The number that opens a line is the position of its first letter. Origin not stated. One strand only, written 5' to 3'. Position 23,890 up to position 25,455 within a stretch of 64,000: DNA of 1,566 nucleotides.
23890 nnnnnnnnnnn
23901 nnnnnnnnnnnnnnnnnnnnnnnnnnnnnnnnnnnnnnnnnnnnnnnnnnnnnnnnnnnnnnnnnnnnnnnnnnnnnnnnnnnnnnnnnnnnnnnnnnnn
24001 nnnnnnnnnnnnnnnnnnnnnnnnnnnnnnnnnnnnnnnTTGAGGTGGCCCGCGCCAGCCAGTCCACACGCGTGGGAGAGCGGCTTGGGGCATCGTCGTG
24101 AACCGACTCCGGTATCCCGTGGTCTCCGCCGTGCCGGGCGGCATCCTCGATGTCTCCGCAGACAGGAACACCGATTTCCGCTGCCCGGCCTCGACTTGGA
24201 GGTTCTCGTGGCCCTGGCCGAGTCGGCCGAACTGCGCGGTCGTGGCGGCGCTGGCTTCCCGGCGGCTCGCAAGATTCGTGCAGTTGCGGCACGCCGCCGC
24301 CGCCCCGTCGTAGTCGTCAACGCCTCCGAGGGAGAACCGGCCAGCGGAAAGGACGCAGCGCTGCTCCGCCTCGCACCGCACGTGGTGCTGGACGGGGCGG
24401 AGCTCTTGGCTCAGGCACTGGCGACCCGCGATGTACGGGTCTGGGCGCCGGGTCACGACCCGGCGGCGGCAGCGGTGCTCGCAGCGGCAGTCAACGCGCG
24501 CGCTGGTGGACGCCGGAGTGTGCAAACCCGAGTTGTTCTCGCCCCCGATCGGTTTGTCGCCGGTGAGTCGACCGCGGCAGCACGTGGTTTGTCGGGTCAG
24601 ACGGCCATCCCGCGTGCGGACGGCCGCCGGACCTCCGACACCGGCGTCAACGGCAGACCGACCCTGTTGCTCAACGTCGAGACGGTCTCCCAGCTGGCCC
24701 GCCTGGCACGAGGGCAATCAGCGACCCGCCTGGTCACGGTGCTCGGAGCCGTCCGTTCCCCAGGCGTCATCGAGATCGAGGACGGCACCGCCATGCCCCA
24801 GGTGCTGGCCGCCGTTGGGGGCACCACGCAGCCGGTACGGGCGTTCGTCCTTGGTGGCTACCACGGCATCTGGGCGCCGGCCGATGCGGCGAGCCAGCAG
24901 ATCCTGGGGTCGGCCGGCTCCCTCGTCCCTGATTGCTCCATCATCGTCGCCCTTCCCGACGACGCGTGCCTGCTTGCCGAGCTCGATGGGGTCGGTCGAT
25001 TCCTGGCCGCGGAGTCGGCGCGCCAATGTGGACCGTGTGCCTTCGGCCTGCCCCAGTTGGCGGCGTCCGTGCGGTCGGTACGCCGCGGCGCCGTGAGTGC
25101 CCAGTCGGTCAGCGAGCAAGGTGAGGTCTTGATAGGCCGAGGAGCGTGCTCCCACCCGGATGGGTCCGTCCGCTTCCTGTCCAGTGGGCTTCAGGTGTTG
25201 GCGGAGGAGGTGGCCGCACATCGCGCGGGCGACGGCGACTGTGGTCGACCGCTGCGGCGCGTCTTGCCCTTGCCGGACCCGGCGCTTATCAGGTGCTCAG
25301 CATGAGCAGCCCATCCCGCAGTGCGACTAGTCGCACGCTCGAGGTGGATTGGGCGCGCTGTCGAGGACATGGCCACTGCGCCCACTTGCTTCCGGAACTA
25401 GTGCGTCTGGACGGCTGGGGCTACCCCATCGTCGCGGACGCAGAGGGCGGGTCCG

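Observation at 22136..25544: Translationally coupled ApbE - haem membrane protein - NuoF-like flavoprotein - ferredoxin module: candidate transmembrane flavinylation-linked electron conduit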

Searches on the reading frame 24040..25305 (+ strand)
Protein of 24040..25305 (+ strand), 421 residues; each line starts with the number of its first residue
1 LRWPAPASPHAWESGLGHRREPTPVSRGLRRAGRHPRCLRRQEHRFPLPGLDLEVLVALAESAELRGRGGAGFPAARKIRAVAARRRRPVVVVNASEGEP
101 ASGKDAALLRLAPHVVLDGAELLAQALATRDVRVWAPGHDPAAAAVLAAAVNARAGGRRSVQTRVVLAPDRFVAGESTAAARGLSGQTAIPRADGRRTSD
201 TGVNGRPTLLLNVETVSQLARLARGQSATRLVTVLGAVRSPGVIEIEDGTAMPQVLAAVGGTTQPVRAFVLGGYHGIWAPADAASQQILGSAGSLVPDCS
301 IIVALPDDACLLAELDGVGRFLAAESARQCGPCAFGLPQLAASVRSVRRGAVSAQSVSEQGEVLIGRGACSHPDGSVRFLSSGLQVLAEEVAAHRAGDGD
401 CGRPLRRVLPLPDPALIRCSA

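Call 3: search_protein_families(library=pfam, proteins=[window:24040-25305:+], max_evalue=0.01)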
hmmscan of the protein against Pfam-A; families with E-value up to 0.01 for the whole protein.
window:24040-25305:+ (421 aa): 3 families
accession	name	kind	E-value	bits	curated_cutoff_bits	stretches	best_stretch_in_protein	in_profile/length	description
PF01512.22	Complex1_51K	-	1.4e-27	96.9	31.2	1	62-220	3-149/150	Nuo51 FMN-binding domain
PF10589.14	NADH_4Fe-4S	-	6.4e-10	39.2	23.5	1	320-394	8-85/85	NADH-ubiquinone oxidoreductase-F iron-sulfur binding region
PF10531.15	SLBB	-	6.5e-07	29.5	27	1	232-267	2-37/55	SLBB domain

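Call 15: find_homologous_proteins(query=window:24172-25302:+, max_evalue=0.00001)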
Query window:24172-25302:+ (377 aa): 2051 proteins with E <= 0.00001 among 8000 candidates; the best 120 are listed.
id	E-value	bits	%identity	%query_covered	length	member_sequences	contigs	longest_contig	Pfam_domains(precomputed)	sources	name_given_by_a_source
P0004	4.6e-223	758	100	97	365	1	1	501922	PF10531.16,PF10589.15,PF01512.23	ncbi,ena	-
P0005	1.1e-145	504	69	97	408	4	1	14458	PF10531.16,PF10589.15,PF01512.23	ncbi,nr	ncbi:MAG TPA: NADH-ubiquinone oxidoreductase-F iron-sulfur binding region domain-containing protein 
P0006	5.9e-143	495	67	97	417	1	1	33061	PF10531.16,PF10589.15,PF01512.23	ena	-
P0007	1.8e-139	483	67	97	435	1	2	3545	PF10531.16,PF10589.15,PF01512.23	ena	-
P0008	3.9e-133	462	62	97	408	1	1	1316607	PF10531.16,PF10589.15,PF01512.23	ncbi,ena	-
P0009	1.6e-132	460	62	96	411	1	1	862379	PF10531.16,PF10589.15,PF01512.23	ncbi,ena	-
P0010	3.0e-129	449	62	96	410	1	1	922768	PF10531.16,PF10589.15,PF01512.23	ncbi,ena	-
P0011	4.1e-78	281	61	60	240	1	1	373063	PF10531.16,PF10589.15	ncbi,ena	-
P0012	4.3e-74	268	62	56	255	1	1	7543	PF10531.16,PF10589.15,PF22461.3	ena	-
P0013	2.0e-72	263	46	95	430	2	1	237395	PF10531.16,PF10589.15,PF01512.23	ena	-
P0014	5.2e-72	261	45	92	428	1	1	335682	PF10589.15,PF01512.23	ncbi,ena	-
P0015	7.1e-72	261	43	92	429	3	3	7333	PF10589.15,PF01512.23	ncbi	ncbi:MAG: NADH-ubiquinone oxidoreductase-F iron-sulfur binding region domain-containing protein [Aci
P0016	1.3e-71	260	43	97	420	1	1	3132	PF10531.16,PF10589.15,PF01512.23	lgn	-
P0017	2.4e-71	259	45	95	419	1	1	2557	PF10531.16,PF10589.15,PF01512.23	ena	-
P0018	2.7e-71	259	47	87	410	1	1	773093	PF10589.15,PF01512.23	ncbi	-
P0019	3.2e-71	259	44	97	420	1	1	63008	PF10531.16,PF10589.15,PF01512.23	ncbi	ncbi:MAG: NADH-ubiquinone oxidoreductase-F iron-sulfur binding region domain-containing protein [Gai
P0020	5.6e-71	258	43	92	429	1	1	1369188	PF10531.16,PF10589.15,PF01512.23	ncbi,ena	-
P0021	1.1e-70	257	44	95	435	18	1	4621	PF10531.16,PF10589.15,PF22461.3,PF01512.23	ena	-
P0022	2.5e-70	256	45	97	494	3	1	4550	PF10531.16,PF10589.15,PF01512.23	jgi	jgi:NADH:ubiquinone oxidoreductase subunit F (NADH-binding)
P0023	3.2e-70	255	44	94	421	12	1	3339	PF10531.16,PF10589.15,PF01512.23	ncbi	ncbi:MAG TPA: NADH-ubiquinone oxidoreductase-F iron-sulfur binding region domain-containing protein 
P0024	8.9e-70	254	45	87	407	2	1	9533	PF10589.15,PF01512.23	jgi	jgi:NADH:ubiquinone oxidoreductase subunit F (NADH-binding)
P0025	9.6e-70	254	45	95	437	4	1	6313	PF10531.16,PF10589.15,PF01512.23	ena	-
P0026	2.0e-69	253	46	95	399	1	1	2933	PF10531.16,PF10589.15,PF01512.23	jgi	jgi:NADH:ubiquinone oxidoreductase subunit F (NADH-binding)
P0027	2.1e-69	253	43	93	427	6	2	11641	PF10531.16,PF10589.15,PF01512.23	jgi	-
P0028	2.2e-69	253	44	97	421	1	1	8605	PF10531.16,PF10589.15,PF01512.23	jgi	jgi:NADH:ubiquinone oxidoreductase subunit F (NADH-binding)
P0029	2.6e-69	252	44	97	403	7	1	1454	PF10531.16,PF10589.15,PF22461.3,PF01512.23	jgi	jgi:NADH:ubiquinone oxidoreductase subunit F (NADH-binding)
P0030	3.0e-69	252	46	93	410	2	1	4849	PF10589.15,PF01512.23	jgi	jgi:NADH:ubiquinone oxidoreductase subunit F (NADH-binding)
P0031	3.6e-69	252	44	93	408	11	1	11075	PF10589.15,PF01512.23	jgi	jgi:NADH:ubiquinone oxidoreductase subunit F (NADH-binding)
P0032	9.1e-69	251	46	95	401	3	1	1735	PF10531.16,PF10589.15,PF01512.23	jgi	jgi:NADH:ubiquinone oxidoreductase subunit F (NADH-binding)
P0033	1.2e-68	250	44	97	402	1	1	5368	PF10531.16,PF10589.15,PF01512.23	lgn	-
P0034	1.5e-68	250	45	95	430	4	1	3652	PF10531.16,PF10589.15,PF22461.3,PF01512.23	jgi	jgi:NADH:ubiquinone oxidoreductase subunit F (NADH-binding)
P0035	1.5e-68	250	44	97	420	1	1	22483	PF10531.16,PF10589.15,PF01512.23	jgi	jgi:NADH:ubiquinone oxidoreductase subunit F (NADH-binding)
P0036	2.0e-68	249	44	96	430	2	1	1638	PF10531.16,PF10589.15,PF01512.23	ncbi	-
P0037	2.4e-68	249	46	93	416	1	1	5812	PF10531.16,PF10589.15,PF01512.23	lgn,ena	-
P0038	2.5e-68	249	43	98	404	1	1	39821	PF10531.16,PF10589.15,PF01512.23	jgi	jgi:NADH:ubiquinone oxidoreductase subunit F (NADH-binding)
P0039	2.6e-68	249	44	95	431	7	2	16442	PF10531.16,PF10589.15,PF01512.23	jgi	-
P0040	2.9e-68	249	44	97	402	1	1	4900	PF10531.16,PF10589.15,PF01512.23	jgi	jgi:NADH:ubiquinone oxidoreductase subunit F (NADH-binding)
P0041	3.1e-68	249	44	96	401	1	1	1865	PF10589.15,PF01512.23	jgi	jgi:NADH:ubiquinone oxidoreductase subunit F (NADH-binding)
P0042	3.3e-68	249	44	97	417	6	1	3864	PF10531.16,PF10589.15,PF22461.3,PF01512.23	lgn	-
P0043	3.3e-68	249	44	96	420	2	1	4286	PF10531.16,PF10589.15,PF22461.3,PF01512.23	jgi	jgi:NADH:ubiquinone oxidoreductase subunit F (NADH-binding)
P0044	4.1e-68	248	44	95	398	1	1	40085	PF10589.15,PF01512.23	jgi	jgi:NADH:ubiquinone oxidoreductase subunit F (NADH-binding)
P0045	5.4e-68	248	43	95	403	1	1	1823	PF10531.16,PF10589.15,PF01512.23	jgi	jgi:NADH:ubiquinone oxidoreductase subunit F (NADH-binding)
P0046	5.8e-68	248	43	94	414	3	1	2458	PF10531.16,PF10589.15,PF01512.23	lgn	-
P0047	6.9e-68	248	45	93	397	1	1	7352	PF10589.15,PF01512.23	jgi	jgi:NADH:ubiquinone oxidoreductase subunit F (NADH-binding)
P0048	7.1e-68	248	45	95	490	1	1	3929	PF10589.15,PF01512.23,PF13459.12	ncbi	ncbi:MAG TPA: NADH-ubiquinone oxidoreductase-F iron-sulfur binding region domain-containing protein 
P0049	7.2e-68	248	45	97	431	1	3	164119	PF10531.16,PF10589.15,PF01512.23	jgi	jgi:NADH:ubiquinone oxidoreductase subunit F (NADH-binding)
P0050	8.5e-68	247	46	97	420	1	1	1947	PF10589.15,PF01512.23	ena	-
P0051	8.9e-68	247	44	95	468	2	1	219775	PF10589.15,PF01512.23,PF13459.12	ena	-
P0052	8.9e-68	247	44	92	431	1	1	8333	PF10531.16,PF10589.15,PF01512.23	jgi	jgi:NADH:ubiquinone oxidoreductase subunit F (NADH-binding)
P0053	1.1e-67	247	44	95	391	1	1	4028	PF10531.16,PF10589.15,PF01512.23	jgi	jgi:NADH:ubiquinone oxidoreductase subunit F (NADH-binding)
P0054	1.1e-67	247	45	94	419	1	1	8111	PF10531.16,PF10589.15,PF01512.23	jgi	jgi:NADH:ubiquinone oxidoreductase subunit F (NADH-binding)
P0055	1.3e-67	247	44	95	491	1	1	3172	PF10589.15,PF01512.23,PF13459.12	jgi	jgi:NADH:ubiquinone oxidoreductase subunit F (NADH-binding)/ferredoxin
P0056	1.4e-67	247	45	93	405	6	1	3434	PF10589.15,PF01512.23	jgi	-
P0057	1.8e-67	246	43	96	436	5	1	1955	PF10589.15,PF01512.23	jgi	-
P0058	2.8e-67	246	44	94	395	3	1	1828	PF10531.16,PF10589.15,PF01512.23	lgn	-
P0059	2.9e-67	246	43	92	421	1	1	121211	PF10531.16,PF10589.15,PF01512.23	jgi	jgi:NADH:ubiquinone oxidoreductase subunit F (NADH-binding)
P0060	3.1e-67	246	47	89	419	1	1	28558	PF10589.15,PF01512.23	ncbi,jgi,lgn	ncbi:MAG TPA: NADH-ubiquinone oxidoreductase-F iron-sulfur binding region domain-containing protein 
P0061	3.4e-67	245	43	93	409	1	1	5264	PF10531.16,PF10589.15,PF01512.23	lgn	-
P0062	4.5e-67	245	44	94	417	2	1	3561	PF10531.16,PF10589.15,PF01512.23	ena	-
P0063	4.7e-67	245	44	93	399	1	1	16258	PF10589.15,PF01512.23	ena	-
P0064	5.0e-67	245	45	91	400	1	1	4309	PF10531.16,PF10589.15,PF01512.23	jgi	jgi:NADH:ubiquinone oxidoreductase subunit F (NADH-binding)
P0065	5.1e-67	245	45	96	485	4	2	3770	PF10589.15,PF01512.23,PF13459.12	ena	-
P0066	5.4e-67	245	44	95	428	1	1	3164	PF10531.16,PF10589.15,PF01512.23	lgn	-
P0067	6.5e-67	244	45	91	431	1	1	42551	PF10531.16,PF10589.15,PF01512.23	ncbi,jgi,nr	ncbi:MAG TPA: NADH-ubiquinone oxidoreductase-F iron-sulfur binding region domain-containing protein 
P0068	7.2e-67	244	43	95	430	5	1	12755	PF10531.16,PF10589.15,PF01512.23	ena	-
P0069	7.3e-67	244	45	95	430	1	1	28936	PF10531.16,PF10589.15,PF22461.3,PF01512.23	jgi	jgi:NADH:ubiquinone oxidoreductase subunit F (NADH-binding)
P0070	8.9e-67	244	44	93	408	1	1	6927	PF10589.15,PF01512.23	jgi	jgi:NADH:ubiquinone oxidoreductase subunit F (NADH-binding)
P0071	9.1e-67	244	46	91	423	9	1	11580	PF10531.16,PF10589.15,PF01512.23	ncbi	ncbi:MAG TPA: NADH-ubiquinone oxidoreductase-F iron-sulfur binding region domain-containing protein 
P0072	9.1e-67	244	44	95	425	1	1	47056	PF10531.16,PF10589.15,PF22461.3,PF01512.23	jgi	jgi:NADH:ubiquinone oxidoreductase subunit F (NADH-binding)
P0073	2.0e-66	243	43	94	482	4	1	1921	PF10531.16,PF10589.15,PF01512.23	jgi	jgi:NADH:ubiquinone oxidoreductase subunit F (NADH-binding)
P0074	2.3e-66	243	44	95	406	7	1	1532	PF10531.16,PF10589.15,PF01512.23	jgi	jgi:NADH:ubiquinone oxidoreductase subunit F (NADH-binding)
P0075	2.7e-66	242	43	90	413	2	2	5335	PF10531.16,PF10589.15,PF01512.23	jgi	-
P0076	2.8e-66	242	45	90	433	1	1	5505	PF10531.16,PF10589.15,PF01512.23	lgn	-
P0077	3.2e-66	242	45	95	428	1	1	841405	PF10531.16,PF10589.15,PF01512.23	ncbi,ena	-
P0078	3.7e-66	242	45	95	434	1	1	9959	PF10531.16,PF10589.15,PF01512.23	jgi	jgi:NADH:ubiquinone oxidoreductase subunit F (NADH-binding)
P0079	4.6e-66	242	42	91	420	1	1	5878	PF10531.16,PF10589.15,PF01512.23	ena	-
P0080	4.8e-66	242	41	96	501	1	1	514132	PF10589.15,PF01512.23,PF13459.12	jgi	jgi:NADH:ubiquinone oxidoreductase subunit F (NADH-binding)/ferredoxin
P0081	5.0e-66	242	43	98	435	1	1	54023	PF10531.16,PF10589.15,PF01512.23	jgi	jgi:NADH:ubiquinone oxidoreductase subunit F (NADH-binding)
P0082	5.2e-66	242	42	94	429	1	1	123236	PF10531.16,PF10589.15,PF01512.23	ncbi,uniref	ncbi:NADH-ubiquinone oxidoreductase-F iron-sulfur binding region domain-containing protein [Kitasato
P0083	5.2e-66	242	44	97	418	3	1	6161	PF10531.16,PF10589.15,PF01512.23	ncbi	-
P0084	5.6e-66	241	45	97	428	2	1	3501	PF10589.15,PF01512.23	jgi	jgi:NADH:ubiquinone oxidoreductase subunit F (NADH-binding)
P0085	5.8e-66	241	43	93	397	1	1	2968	PF10531.16,PF10589.15,PF01512.23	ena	-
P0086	5.8e-66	241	44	93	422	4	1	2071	PF10531.16,PF10589.15,PF01512.23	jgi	jgi:NADH:ubiquinone oxidoreductase subunit F (NADH-binding)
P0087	7.5e-66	241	47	94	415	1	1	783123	PF10589.15,PF01512.23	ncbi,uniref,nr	ncbi:NADH-ubiquinone oxidoreductase-F iron-sulfur binding region domain-containing protein [Nocardio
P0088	8.2e-66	241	44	95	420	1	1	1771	PF10531.16,PF10589.15,PF01512.23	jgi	jgi:NADH:ubiquinone oxidoreductase subunit F (NADH-binding)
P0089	8.2e-66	241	46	87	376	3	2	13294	PF10531.16,PF10589.15,PF01512.23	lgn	-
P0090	8.8e-66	241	44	94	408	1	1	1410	PF10531.16,PF10589.15,PF01512.23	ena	-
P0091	9.6e-66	241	45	95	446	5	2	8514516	PF10531.16,PF10589.15,PF01512.23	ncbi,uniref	ncbi:NADH-ubiquinone oxidoreductase-F iron-sulfur binding region domain-containing protein [Kitasato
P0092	9.9e-66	241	42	97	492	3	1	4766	PF10589.15,PF01512.23,PF13459.12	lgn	-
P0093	1.1e-65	240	44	92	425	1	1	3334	PF10531.16,PF10589.15,PF01512.23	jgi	jgi:NADH:ubiquinone oxidoreductase subunit F (NADH-binding)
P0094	1.2e-65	240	42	95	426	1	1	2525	PF10531.16,PF10589.15,PF01512.23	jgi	-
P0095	1.3e-65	240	42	93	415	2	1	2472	PF10531.16,PF10589.15,PF01512.23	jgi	jgi:NADH:ubiquinone oxidoreductase subunit F (NADH-binding)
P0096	1.4e-65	240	44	97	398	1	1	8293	PF10531.16,PF10589.15,PF01512.23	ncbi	-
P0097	1.8e-65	240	46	93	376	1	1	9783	PF10531.16,PF10589.15,PF01512.23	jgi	jgi:NADH:ubiquinone oxidoreductase subunit F (NADH-binding)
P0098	1.8e-65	240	44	91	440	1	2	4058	PF10531.16,PF10589.15,PF01512.23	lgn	-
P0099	1.9e-65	240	43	92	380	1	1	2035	PF10531.16,PF10589.15,PF01512.23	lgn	-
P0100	1.9e-65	240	46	94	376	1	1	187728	PF10531.16,PF10589.15,PF01512.23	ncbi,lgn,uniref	ncbi:NADH-ubiquinone oxidoreductase-F iron-sulfur binding region domain-containing protein [Amycolat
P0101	1.9e-65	240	46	92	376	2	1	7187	PF10531.16,PF10589.15,PF01512.23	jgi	jgi:NADH:ubiquinone oxidoreductase subunit F (NADH-binding)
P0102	1.9e-65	240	43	90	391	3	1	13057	PF10589.15,PF01512.23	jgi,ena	-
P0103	2.1e-65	239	42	93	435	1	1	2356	PF10531.16,PF10589.15,PF01512.23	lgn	-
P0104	2.7e-65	239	42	94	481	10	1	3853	PF10531.16,PF10589.15,PF01512.23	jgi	jgi:NADH:ubiquinone oxidoreductase subunit F (NADH-binding)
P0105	3.0e-65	239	45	90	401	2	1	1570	PF10531.16,PF10589.15,PF01512.23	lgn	-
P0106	3.0e-65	239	45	97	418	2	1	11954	PF10531.16,PF10589.15,PF01512.23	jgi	jgi:NADH:ubiquinone oxidoreductase subunit F (NADH-binding)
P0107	3.0e-65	239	46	92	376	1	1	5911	PF10531.16,PF10589.15,PF01512.23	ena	-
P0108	3.3e-65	239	43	97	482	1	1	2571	PF10589.15,PF01512.23,PF13459.12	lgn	-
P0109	3.5e-65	239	44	98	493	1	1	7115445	PF10589.15,PF01512.23,PF13459.12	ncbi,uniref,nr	ncbi:NADH-quinone oxidoreductase subunit NuoF family protein [Streptacidiphilus rugosus]|uniref:NADH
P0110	3.7e-65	239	43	93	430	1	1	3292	PF10531.16,PF10589.15,PF01512.23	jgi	jgi:NADH:ubiquinone oxidoreductase subunit F (NADH-binding)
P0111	4.0e-65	239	45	93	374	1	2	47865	PF10531.16,PF10589.15,PF01512.23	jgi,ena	-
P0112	4.1e-65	239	45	95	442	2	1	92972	PF10531.16,PF10589.15,PF01512.23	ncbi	ncbi:NADH-ubiquinone oxidoreductase-F iron-sulfur binding region domain-containing protein [Amycolat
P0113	4.6e-65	238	44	95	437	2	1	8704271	PF10531.16,PF10589.15,PF01512.23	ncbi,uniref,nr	ncbi:NADH-ubiquinone oxidoreductase-F iron-sulfur binding region domain-containing protein [Amycolat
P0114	4.7e-65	238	45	93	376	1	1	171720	PF10531.16,PF10589.15,PF01512.23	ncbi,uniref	ncbi:NADH-ubiquinone oxidoreductase-F iron-sulfur binding region domain-containing protein [Amycolat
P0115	5.1e-65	238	43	89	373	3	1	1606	PF10531.16,PF10589.15,PF01512.23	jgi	-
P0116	5.1e-65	238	46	97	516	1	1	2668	PF10589.15,PF01512.23,PF13459.12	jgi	jgi:NADH:ubiquinone oxidoreductase subunit F (NADH-binding)/ferredoxin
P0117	6.7e-65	238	46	88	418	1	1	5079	PF10531.16,PF10589.15,PF01512.23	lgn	-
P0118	6.8e-65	238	45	93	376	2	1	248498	PF10531.16,PF10589.15,PF01512.23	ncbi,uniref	ncbi:NADH-ubiquinone oxidoreductase-F iron-sulfur binding region domain-containing protein [Amycolat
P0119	6.9e-65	238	42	97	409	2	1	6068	PF10531.16,PF10589.15,PF22461.3,PF01512.23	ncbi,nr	ncbi:MAG: SLBB domain-containing protein [Actinomycetota bacterium]|nr:SLBB domain-containing protei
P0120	7.8e-65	238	42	90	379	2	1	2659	PF10531.16,PF10589.15,PF22461.3,PF01512.23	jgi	jgi:NADH:ubiquinone oxidoreductase subunit F (NADH-binding)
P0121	8.4e-65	238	42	95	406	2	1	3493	PF10531.16,PF10589.15,PF01512.23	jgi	jgi:NADH:ubiquinone oxidoreductase subunit F (NADH-binding)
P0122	9.7e-65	237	43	97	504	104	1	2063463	PF10589.15,PF01512.23,PF13459.12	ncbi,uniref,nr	ncbi:ferredoxin [Streptomyces sp. 110]|uniref:Ferredoxin n=1 Tax=Streptomyces endocoffeicus TaxID=28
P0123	9.8e-65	237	44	91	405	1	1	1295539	PF10531.16,PF10589.15,PF01512.23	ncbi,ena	-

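Call 18: find_related_loci(query=A2, collection=genome_contigs, flank=10000)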
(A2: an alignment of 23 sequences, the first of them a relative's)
Query A2 (408 aa) in genome_contigs; peptide patterns used: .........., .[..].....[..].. (x = any residue, [..] = any of these).
600 stretches matched a pattern (row limit reached: there are more); 589 encode a relative of the query (tblastn E <= 1e-3); the best 80 are kept; 80 distinct loci.
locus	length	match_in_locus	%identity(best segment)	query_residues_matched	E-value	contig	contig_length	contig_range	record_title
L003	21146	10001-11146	42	23-395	2e-69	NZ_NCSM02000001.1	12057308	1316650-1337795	Streptomyces sp. NBS 14/10 Scaffold_1, whole genome shotgun sequence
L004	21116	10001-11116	44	22-380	2e-67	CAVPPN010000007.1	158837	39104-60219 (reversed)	MAG: uncultured Actinomycetota bacterium isolate MFD09848.bin.1.29 genome assembly, contig: contig_25757, whole genome s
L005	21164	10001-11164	44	15-391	1e-65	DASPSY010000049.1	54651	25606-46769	MAG TPA_asm: Gaiellaceae bacterium isolate SMAG_U12263 k141_1059698, whole genome shotgun sequence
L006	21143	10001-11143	40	22-392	2e-64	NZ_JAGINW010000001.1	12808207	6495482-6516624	Kibdelosporangium banguiense strain DSM 46670 Ga0451105_01, whole genome shotgun sequence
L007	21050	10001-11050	42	38-373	6e-62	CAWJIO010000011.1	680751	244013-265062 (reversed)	MAG: uncultured Solirubrobacterales bacterium isolate MFD05377.bin.3.144 genome assembly, contig: contig_23667, whole ge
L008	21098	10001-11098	44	23-392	6e-62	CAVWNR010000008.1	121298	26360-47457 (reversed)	MAG: uncultured Actinomycetota bacterium isolate MFD09603.bin.1.49 genome assembly, contig: contig_82028, whole genome s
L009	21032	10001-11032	41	32-376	1e-60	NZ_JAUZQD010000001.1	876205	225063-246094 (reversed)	Symbioplanes lichenis strain TISTR 2343 1, whole genome shotgun sequence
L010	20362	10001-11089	41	23-373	1e-59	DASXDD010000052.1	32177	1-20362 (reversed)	MAG TPA_asm: Solirubrobacteraceae bacterium isolate SMAG_U5077 k141_309738, whole genome shotgun sequence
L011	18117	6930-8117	39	22-403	2e-59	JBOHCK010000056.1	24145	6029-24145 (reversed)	MAG: Streptosporangiaceae bacterium isolate SE1507_metabat2.bin.64 NODE_1019_length_24145_cov_5.752935, whole genome sho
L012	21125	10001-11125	40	30-394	7e-60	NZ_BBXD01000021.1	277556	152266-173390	Herbidospora mongoliensis strain NBRC 105882, whole genome shotgun sequence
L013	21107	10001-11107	40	31-392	9e-60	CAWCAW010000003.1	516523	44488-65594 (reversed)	MAG: uncultured Acidimicrobiaceae bacterium isolate MFD04540.bin.2.81 genome assembly, contig: contig_14634, whole genom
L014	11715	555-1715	40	23-390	6e-60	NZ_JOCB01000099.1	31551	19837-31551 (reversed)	Streptomyces sp. NRRL S-31 contig99.1, whole genome shotgun sequence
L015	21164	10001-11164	40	2-377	6e-59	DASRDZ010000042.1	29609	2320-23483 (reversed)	MAG TPA_asm: Candidatus Dormiibacterota bacterium isolate SMAG_U9993 k141_402195, whole genome shotgun sequence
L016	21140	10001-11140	39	23-394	1e-57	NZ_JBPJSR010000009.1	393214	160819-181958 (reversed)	Streptosporangium sp. V21-05 9, whole genome shotgun sequence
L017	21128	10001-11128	39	28-392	4e-57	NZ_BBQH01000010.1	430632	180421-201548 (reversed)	Rhizomonospora bruguierae strain NBRC 107566, whole genome shotgun sequence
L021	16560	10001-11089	41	47-391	4e-54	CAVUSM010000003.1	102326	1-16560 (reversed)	MAG: uncultured Solirubrobacteraceae bacterium isolate MFD00964.bin.2.207 genome assembly, contig: contig_44066, whole g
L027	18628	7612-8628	41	47-376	4e-45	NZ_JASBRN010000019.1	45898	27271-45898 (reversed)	MAG: Nocardioides sp. isolate BWSM_104 k141_1285921, whole genome shotgun sequence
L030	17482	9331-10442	38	21-376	1e-48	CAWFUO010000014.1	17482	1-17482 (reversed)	MAG: Candidatus Dormibacteraeota bacterium isolate MFD09286.bin.2.130 genome assembly, contig: contig_64119, whole genom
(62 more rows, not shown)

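Call 28: search_protein_families(library=ncbifam, proteins=[window:24172-25305:+], max_evalue=0.01)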
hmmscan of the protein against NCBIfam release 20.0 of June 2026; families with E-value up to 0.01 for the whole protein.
window:24172-25305:+ (377 aa): 6 families
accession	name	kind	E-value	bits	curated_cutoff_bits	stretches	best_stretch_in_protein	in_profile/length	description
TIGR01959.1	nuoF_fam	equivalog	2.3e-31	108.6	558.65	1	11-349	37-408/410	NADH-quinone oxidoreductase subunit NuoF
NF008436.0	PRK11278.1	equivalog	3.3e-21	75.7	749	1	10-349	49-424/448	NADH-quinone oxidoreductase subunit NuoF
NF010120.0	PRK13596.1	equivalog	5.3e-21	74.7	389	1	12-316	43-379/433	NADH-quinone oxidoreductase subunit NuoF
NF003454.1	PRK05035.1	equivalog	1.8e-18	66.3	345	1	12-229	126-331/556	electron transport complex subunit RsxC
TIGR01945.1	rnfC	subfamily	1e-13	50.7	245.95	1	9-230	121-329/435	RnfABCDGE type electron transport complex subunit C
TIGR04481.1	PR_assoc_PrdC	equivalog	3.5e-07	29.4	490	1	15-230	79-283/425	proline reductase-associated electron transfer protein PrdC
